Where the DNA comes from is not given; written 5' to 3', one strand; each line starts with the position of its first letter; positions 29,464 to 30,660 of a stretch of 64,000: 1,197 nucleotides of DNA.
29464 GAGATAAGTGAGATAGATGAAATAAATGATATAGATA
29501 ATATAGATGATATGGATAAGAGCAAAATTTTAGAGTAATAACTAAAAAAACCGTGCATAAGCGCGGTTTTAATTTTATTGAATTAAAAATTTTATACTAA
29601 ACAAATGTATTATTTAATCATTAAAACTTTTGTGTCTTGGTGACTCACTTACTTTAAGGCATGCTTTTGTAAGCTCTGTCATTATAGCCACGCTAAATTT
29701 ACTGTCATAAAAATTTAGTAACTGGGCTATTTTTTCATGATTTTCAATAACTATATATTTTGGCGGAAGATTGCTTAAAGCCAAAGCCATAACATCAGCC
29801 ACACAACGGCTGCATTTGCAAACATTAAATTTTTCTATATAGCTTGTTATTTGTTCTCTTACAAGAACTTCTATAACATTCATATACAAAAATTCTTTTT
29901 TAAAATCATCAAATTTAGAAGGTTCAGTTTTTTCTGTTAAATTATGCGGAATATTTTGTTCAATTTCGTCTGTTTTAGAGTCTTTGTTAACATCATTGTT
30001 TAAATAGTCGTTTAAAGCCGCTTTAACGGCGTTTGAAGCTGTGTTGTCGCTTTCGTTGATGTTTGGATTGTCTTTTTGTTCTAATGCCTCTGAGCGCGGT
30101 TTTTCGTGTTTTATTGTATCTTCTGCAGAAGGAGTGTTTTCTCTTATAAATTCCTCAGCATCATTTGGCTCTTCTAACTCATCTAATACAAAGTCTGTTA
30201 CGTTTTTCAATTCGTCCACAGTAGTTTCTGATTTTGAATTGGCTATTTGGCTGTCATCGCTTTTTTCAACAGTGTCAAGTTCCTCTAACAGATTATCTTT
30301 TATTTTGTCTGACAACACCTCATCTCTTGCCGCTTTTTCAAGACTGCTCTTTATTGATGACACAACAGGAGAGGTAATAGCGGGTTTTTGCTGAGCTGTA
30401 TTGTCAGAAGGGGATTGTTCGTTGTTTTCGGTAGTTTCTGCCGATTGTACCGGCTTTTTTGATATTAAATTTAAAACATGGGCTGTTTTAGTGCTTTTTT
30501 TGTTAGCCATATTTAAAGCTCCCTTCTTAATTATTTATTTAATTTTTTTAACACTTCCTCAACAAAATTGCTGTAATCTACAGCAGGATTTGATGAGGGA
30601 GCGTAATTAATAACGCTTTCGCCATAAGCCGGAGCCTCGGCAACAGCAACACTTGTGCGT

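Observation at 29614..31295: Orphan ParA ATPase co-transcribed with a ComFB-domain adaptor-like protein inside the motility locus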

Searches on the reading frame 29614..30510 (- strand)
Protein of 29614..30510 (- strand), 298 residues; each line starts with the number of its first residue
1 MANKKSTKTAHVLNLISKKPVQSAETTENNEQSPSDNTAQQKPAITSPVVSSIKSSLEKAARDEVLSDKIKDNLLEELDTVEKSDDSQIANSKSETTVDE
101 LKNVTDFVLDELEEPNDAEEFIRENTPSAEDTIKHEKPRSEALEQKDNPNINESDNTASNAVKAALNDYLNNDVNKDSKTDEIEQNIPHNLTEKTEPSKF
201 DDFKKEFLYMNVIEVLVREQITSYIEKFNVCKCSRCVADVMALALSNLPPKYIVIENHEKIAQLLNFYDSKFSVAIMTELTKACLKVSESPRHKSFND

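Call 3: search_protein_families(library=pfam, proteins=[window:29614-30510:-], max_evalue=0.1)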
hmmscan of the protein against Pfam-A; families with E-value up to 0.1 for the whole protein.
window:29614-30510:- (298 aa): 2 families
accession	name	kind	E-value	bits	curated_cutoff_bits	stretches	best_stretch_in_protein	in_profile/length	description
PF10719.14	ComFB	-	2e-17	63.4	25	1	211-291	2-83/83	Late competence development protein ComFB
PF16821.10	C_Hendra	-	0.094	13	30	0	24-90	20-86/153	C protein from hendra and measles viruses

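Call 4: search_protein_families(library=ncbifam, proteins=[window:29614-30510:-], max_evalue=0.1)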
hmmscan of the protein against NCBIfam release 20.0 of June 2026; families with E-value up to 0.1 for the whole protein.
window:29614-30510:- (298 aa): 1 family
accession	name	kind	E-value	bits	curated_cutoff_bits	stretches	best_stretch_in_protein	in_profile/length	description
NF052654.1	CmpProtComFBBac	equivalog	1.1e-09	38.2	120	1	210-291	3-84/84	late competence protein ComFB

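Call 10: find_homologous_proteins(query=window:29614-30510:-, max_evalue=0.001)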
Query window:29614-30510:- (298 aa): 53 proteins with E <= 0.001 among 1225 candidates.
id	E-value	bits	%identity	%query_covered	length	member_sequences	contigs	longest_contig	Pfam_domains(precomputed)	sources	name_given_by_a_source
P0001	9.4e-181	617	99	100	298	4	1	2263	PF10719.15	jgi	-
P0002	6.3e-39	152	38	97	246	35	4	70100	PF10719.15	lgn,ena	-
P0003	1.7e-38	151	40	99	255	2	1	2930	PF10719.15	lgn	-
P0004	2.5e-38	150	43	45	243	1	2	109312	PF10719.15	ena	-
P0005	2.9e-37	147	40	98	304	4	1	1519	PF10719.15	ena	-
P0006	3.1e-37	147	40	99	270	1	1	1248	PF10719.15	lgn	-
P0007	5.8e-37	146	38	97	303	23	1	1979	PF10719.15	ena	-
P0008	7.0e-37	146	38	98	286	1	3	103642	PF10719.15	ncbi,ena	-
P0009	8.7e-37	145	40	99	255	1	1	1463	PF10719.15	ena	-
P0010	2.6e-36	144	37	98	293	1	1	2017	PF10719.15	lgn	-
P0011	1.4e-35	141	37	97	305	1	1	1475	PF10719.15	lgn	-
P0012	1.5e-35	141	38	98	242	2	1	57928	PF10719.15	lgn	-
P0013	2.7e-35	140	39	99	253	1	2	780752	PF10719.15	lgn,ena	-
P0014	3.1e-35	140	47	24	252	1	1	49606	PF10719.15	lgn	-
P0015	3.3e-35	140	39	99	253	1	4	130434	PF10719.15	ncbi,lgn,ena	-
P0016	6.2e-35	139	39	99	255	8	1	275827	PF10719.15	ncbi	-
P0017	2.7e-34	137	38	99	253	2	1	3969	PF10719.15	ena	-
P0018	3.0e-34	137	37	98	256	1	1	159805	PF10719.15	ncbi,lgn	-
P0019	6.4e-33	133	37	98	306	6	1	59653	PF10719.15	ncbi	-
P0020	3.2e-31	127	36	97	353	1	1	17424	PF10719.15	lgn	-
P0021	1.1e-30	125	57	30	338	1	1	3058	PF10719.15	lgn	-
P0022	5.9e-30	123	34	97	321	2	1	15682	PF10719.15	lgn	-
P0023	1.0e-29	122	36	97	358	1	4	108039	PF10719.15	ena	-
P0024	1.1e-29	122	50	38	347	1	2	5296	PF10719.15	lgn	-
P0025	2.3e-29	121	34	97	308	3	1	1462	PF10719.15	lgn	-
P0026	3.4e-29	121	34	97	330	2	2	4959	PF10719.15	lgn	-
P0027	9.1e-29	119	35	97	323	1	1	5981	PF10719.15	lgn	-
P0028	1.0e-28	119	36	97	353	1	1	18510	PF10719.15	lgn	-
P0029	2.0e-28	118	36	97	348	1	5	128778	PF10719.15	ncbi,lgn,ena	-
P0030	4.1e-27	114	57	29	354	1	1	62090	PF10719.15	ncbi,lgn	-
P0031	5.3e-27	113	35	97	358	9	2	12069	PF10719.15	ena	-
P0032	2.2e-26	111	36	97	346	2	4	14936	PF10719.15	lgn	-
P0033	4.4e-26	110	33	98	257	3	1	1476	PF10719.15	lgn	-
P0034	2.9e-23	101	48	34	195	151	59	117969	PF10719.15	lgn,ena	-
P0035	4.8e-23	100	31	97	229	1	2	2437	PF10719.15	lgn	-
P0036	2.8e-22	98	52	30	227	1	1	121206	PF10719.15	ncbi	-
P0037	4.5e-22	97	54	30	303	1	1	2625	PF10719.15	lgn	-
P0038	7.1e-22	96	46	31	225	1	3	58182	PF10719.15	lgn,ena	-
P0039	1.6e-21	95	31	97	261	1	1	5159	PF10719.15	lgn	-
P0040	2.3e-21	95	48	30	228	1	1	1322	PF10719.15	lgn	-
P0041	6.3e-21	93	53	34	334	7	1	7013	PF10719.15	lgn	-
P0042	8.0e-21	93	39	33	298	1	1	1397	PF10719.15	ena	-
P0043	1.3e-20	92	39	33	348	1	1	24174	PF10719.15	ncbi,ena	-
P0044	6.2e-20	90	42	39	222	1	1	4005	PF10719.15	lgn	-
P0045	1.5e-19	89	57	29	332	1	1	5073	PF10719.15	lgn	-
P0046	2.0e-19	88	54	31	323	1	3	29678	PF10719.15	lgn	-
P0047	1.2e-18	86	43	35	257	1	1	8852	PF10719.15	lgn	-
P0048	1.8e-18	85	39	56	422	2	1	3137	PF10719.15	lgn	-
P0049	9.2e-18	83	48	29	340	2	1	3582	PF10719.15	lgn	-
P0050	1.5e-17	82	45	31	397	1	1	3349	PF10719.15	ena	-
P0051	1.8e-17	82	49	30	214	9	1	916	PF10719.15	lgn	-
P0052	1.3e-16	79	48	30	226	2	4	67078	PF10719.15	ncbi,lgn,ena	-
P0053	6.0e-13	67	38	31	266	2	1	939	PF10719.15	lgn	-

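Call 14: find_related_loci(query=A1, collection=genome_contigs, flank=10000)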
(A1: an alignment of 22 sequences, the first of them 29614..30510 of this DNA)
Query A1 (298 aa) in genome_contigs; peptide patterns used: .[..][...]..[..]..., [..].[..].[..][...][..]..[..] (x = any residue, [..] = any of these).
309 stretches matched a pattern; 249 encode a relative of the query (tblastn E <= 1e-3); the best 80 are kept; 80 distinct loci.
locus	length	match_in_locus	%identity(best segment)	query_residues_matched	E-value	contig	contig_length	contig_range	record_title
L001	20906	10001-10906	37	4-294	5e-47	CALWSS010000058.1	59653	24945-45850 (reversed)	MAG: uncultured Clostridia bacterium isolate E11__bin155 genome assembly, contig: E11__k127_4548292, whole genome shotgu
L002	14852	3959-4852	38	4-293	2e-46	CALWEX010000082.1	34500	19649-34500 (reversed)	MAG: uncultured Clostridia bacterium isolate E13__bin45 genome assembly, contig: E13__k127_1011660, whole genome shotgun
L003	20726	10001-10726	38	4-293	1e-45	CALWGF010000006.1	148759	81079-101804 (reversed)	MAG: uncultured Clostridia bacterium isolate BRZ_DN__bin13 genome assembly, contig: BRZ_DN__NODE_200_length_148759_cov_1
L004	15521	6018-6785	38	1-298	4e-39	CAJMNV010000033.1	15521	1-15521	TPA_asm: uncultured bacterium isolate ERR1430453-bin.41 genome assembly, contig: NODE_3706_length_15521_cov_5.591750, wh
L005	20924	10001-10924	35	4-293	4e-37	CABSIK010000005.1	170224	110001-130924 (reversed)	MAG TPA_asm: uncultured Clostridia bacterium isolate MGYG-HGUT-02623 genome assembly, contig: GUT_GENOME155703_5, whole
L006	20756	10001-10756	37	4-295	1e-38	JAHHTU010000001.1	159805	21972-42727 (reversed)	MAG: Anaerotignum sp. isolate MAG090 MAG090_1, whole genome shotgun sequence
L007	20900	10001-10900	40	4-294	6e-46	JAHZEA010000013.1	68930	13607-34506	MAG: Lachnospiraceae bacterium isolate HRGM_Genome_2630 HRGM_Genome_2630_13, whole genome shotgun sequence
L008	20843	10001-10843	33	3-294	2e-34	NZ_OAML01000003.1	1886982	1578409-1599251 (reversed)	Pygmaiobacter massiliensis strain Marseille-P3336, whole genome shotgun sequence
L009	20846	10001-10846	38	4-294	1e-46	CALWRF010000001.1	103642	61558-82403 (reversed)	MAG: uncultured Clostridia bacterium isolate E0_LS__bin184 genome assembly, contig: E0_LS__k127_627497, whole genome sho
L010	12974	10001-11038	56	4-294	7e-31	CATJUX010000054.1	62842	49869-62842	MAG: uncultured Eubacteriales bacterium isolate iMGMC-686_1678881655 genome assembly, contig: MegahitA5_2694, whole geno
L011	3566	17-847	29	1-294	9e-31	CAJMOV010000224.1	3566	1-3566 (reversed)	TPA_asm: uncultured bacterium isolate ERR1430549-bin.27 genome assembly, contig: NODE_23615_length_3566_cov_4.998861, wh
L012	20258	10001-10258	57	207-293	4e-30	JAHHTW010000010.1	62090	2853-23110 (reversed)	MAG: Anaerotignum sp. isolate MAG092 MAG092_10, whole genome shotgun sequence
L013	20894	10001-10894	35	4-294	5e-30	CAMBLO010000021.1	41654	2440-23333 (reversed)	MAG: uncultured Clostridia bacterium isolate SRR15732368_bin.3_metaWRAP_v1.3_MAG genome assembly, contig: ERZ9426318.355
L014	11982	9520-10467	31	4-293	3e-29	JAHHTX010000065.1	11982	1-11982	MAG: Anaerotignum sp. isolate MAG093 MAG093_66, whole genome shotgun sequence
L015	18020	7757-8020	54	206-294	2e-28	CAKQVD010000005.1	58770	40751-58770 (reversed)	MAG: uncultured Anaerotignum sp. isolate REFINED_METABAT215_TOP10_CONTIGS_1500_ASSEMBLY_K77_MERGED__Hadza_PheChl_Fiber-H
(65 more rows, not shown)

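Call 20: search_solved_structures(query=window:29614-30510:-, max_evalue=1, show_alignments=3)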
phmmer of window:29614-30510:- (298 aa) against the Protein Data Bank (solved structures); distinct sequences matched with E-value up to 1: 2.
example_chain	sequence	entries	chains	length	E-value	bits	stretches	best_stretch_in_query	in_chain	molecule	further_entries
4wai_A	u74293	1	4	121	1.4e-05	28.3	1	209-292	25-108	ComF operon protein 2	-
8hja_A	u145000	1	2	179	0.088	15.8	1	209-257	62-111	c-di-GMP receptor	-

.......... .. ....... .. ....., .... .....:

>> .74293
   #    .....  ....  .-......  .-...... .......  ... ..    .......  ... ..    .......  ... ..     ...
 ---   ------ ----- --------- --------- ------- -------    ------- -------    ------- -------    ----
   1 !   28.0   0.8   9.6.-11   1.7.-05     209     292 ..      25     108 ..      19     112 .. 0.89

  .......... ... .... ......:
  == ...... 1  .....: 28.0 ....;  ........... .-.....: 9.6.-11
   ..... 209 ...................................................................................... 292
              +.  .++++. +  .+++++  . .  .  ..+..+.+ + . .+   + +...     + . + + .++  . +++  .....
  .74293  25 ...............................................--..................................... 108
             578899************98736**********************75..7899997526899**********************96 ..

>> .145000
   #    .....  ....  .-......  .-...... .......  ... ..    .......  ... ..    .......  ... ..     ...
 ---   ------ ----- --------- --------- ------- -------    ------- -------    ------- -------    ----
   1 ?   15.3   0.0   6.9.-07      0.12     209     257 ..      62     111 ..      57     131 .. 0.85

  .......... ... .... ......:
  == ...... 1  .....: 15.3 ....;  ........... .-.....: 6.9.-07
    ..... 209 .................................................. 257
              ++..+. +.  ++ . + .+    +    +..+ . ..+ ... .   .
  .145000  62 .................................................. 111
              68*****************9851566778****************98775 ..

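Call 49: predict_structure(alignment_id=A2)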
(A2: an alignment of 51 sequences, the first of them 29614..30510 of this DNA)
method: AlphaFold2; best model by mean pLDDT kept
length: 298 residues; sequences in the alignment: 51
mean_pLDDT: 64.7   pTM: 0.41
mean pLDDT of the five models: 64.7, 64.1, 62.9, 62.0, 59.8
residues with pLDDT >= 90: 76; 70-90: 42; 50-70: 61; < 50: 119
segments of 3 or more residues with pLDDT < 50: 1-3, 20-33, 35-51, 88-100, 102-108, 116-118, 120-137, 139-154, 177-202
pLDDT, mean of each block of 10 residues (from residue 1): 58 64 40 43 43 57 76 83 54 43 47 49 42 43 42 52 71 51 42 37 70 96 97 95 97 90 93 98 96 72
secondary structure, 60 per line:
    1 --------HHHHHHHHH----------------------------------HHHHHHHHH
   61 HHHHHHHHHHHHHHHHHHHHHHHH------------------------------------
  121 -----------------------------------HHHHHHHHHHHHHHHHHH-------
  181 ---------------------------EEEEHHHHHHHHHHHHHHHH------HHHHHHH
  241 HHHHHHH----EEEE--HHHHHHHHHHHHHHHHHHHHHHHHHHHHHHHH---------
elements in order: H9-17 H52-84 H156-173 E208-211 H212-227 H234-247 E252-255 H258-289

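Call 51: fold_search(model_id=the predicted structure, library=pdb)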
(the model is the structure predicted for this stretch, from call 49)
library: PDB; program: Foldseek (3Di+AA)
matches with E <= 10: 75; with E <= 0.001: 5
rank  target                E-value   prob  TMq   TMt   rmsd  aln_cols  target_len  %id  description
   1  4wai_A                2.0e-05  1.00  0.25  0.72   3.5        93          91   27  Structural characterization of the late competence protein ComFB from Bacillus subtilis. (released 2014-12-10)
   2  4wai_B                3.1e-05  1.00  0.25  0.73   2.7        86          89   29  Structural characterization of the late competence protein ComFB from Bacillus subtilis. (released 2014-12-10)
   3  4wai_D                3.1e-05  1.00  0.24  0.72   2.5        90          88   24  Structural characterization of the late competence protein ComFB from Bacillus subtilis. (released 2014-12-10)
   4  8hja_B                3.6e-04  1.00  0.24  0.52   5.7        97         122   22  The crystal structure of syn_CdgR-(c-di-GMP) from Synechocystis sp. PCC 6803 (released 2023-03-29)
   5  8hja_A                4.6e-04  1.00  0.25  0.44  13.1       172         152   16  The crystal structure of syn_CdgR-(c-di-GMP) from Synechocystis sp. PCC 6803 (released 2023-03-29)
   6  3ksw                  1.7e+00  0.05  0.14  0.10  15.0       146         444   11  Crystal structure of sterol 14alpha-demethylase (CYP51) from Trypanosoma cruzi in complex with an inhibitor VNF ((4-(4-c (released 2009-12-01)
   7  6fmo_A                1.9e+00  0.09  0.11  0.08   6.0        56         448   16  Crystal structure of the substrate (obtusifoliol)-bound and ligand-free I105F mutant of sterol 14-alpha demethylase (C (released 2018-10-24)
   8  3gw9_A                2.0e+00  0.03  0.12  0.09  15.3       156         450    8  Crystal structure of sterol 14-alpha demethylase (CYP51) from Trypanosoma brucei bound to an inhibitor N-(1-(2,4-dichl (released 2009-11-17)
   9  3dmd_C                2.2e+00  0.11  0.16  0.15  10.9       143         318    9  Structures and Conformations in Solution of the Signal Recognition Particle Receptor from the archaeon Pyrococcus furi (released 2008-11-11)
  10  3gw9_B                2.6e+00  0.04  0.11  0.08  13.6        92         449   15  Crystal structure of sterol 14-alpha demethylase (CYP51) from Trypanosoma brucei bound to an inhibitor N-(1-(2,4-dichl (released 2009-11-17)
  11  9f0z_G                2.6e+00  0.03  0.08  0.18  14.4       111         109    9  CryoEM structure of the F plasmid relaxosome with truncated TraI1-863 in its TE mode, derived from the ss-27_+8ds+9_+1 (released 2025-06-04)
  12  4d3e_MODEL_1_D        2.6e+00  0.02  0.10  0.13  13.2       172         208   11  Tetramer of IpaD, modified from 2J0O, fitted into negative stain electron microscopy reconstruction of the wil (released 2014-12-10)
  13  5vxk_A                2.8e+00  0.02  0.10  0.10  13.3       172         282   12  2.55 A resolution structure of IpaD from Shigella flexneri in complex with single-domain antibody JMK-H2 (released 2017-08-30)
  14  3dmd_B                3.1e+00  0.08  0.15  0.14  10.3       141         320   10  Structures and Conformations in Solution of the Signal Recognition Particle Receptor from the archaeon Pyrococcus furi (released 2008-11-11)
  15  3zg3                  3.4e+00  0.03  0.13  0.10  15.4       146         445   11  STEROL 14-ALPHA DEMETHYLASE (CYP51)FROM TRYPANOSOMA CRUZI IN COMPLEX WITH THE PYRIDINE INHIBITOR N-(1-(5-(trifluoromethy (released 2013-09-25)
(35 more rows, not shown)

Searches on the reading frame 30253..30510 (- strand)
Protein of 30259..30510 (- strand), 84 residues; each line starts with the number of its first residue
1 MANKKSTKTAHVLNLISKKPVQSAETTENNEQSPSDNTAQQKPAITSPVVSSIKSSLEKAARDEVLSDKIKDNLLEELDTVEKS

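Call 55: find_homologous_proteins(query=window:30259-30510:-, max_evalue=10)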
Query window:30259-30510:-: 3 candidates shared short words with the query, none scored E <= 10.

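Call 64: search_protein_representatives(alignment_id=A3)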
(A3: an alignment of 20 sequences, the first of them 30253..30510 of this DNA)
Query: 20 sequences, 77 profile positions. Proteins with E-value up to 0.001 (for the whole library): 587; up to 1e-10: 73; up to 1e-30: 0. The best 150 are listed.
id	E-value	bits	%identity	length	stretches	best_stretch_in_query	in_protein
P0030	2.9e-19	85.9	-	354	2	1-75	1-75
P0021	1.6e-17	80.4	-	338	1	1-76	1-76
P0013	2.0e-17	80.0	-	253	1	1-75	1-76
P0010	2.0e-16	76.8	-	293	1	1-76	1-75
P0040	2.5e-16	76.6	-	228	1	1-73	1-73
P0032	4.1e-16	75.9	-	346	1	1-72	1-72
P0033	1.2e-15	74.4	-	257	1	1-76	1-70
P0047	1.5e-15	74.0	-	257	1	1-75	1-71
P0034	2.5e-15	73.3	-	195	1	1-75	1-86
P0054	5.9e-15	72.1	-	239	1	1-75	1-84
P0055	7.8e-15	71.8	-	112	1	1-74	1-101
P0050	9.3e-15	71.5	-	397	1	1-74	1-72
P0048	9.3e-15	71.5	-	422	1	1-74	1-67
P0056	1.1e-14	71.2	-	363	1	1-73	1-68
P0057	1.5e-14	70.9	-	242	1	1-73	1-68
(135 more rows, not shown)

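Call 66: search_protein_families(library=pfam, alignment_id=A4, max_evalue=0.001)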
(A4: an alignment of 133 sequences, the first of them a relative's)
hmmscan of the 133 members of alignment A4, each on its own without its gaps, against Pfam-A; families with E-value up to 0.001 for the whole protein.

A. member 1, P0054 (239 aa): 1 family
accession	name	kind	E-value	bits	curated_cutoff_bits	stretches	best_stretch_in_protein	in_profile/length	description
PF10719.14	ComFB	-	4.5e-13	49.5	25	1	151-231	1-83/83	Late competence development protein ComFB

B. families by the number of members that match (of 133 scanned): 3 families
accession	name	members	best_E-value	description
PF10719.14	ComFB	101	3.8e-18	Late competence development protein ComFB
PF05887.16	Trypan_PARP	1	0.00035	Procyclic acidic repetitive protein (PARP)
PF02095.21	Extensin_1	1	0.00068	Extensin-like protein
